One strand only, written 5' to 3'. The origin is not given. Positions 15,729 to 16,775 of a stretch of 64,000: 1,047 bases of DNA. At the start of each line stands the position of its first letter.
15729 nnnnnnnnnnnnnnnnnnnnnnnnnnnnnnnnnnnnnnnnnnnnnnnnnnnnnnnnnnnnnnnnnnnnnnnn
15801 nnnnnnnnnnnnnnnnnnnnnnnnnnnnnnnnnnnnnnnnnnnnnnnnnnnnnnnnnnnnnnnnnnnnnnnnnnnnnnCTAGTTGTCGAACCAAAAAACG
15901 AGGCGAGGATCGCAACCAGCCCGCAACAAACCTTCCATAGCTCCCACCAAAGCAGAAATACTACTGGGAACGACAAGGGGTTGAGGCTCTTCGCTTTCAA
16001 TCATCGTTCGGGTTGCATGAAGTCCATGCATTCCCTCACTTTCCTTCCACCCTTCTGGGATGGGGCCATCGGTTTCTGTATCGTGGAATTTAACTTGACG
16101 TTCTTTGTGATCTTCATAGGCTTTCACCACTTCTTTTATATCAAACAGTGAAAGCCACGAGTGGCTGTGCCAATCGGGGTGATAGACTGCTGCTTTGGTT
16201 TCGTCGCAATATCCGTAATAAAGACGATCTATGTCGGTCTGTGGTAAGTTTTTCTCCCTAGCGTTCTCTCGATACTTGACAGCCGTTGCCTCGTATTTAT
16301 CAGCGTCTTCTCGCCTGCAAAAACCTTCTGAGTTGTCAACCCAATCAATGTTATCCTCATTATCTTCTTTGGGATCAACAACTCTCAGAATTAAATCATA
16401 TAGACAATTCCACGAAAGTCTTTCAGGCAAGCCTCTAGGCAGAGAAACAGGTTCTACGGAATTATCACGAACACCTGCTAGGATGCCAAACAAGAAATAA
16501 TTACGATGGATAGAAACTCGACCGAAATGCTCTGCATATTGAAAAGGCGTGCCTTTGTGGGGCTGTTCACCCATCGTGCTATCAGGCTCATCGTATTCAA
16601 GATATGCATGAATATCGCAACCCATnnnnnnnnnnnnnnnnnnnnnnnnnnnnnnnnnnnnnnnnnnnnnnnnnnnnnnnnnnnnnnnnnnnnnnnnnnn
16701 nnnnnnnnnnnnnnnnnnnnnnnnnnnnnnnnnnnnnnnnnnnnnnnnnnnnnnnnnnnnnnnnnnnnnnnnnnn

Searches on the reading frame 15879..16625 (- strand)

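Call 107: search_protein_families(library=phrogs, max_evalue=0.001, proteins=[window:15879-16625:-])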
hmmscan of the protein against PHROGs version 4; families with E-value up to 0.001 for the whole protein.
window:15879-16625:- (248 aa): 1 family
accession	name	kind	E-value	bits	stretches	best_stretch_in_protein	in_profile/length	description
phrog_10141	-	unknown function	3.5e-16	61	1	1-71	1-80/212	-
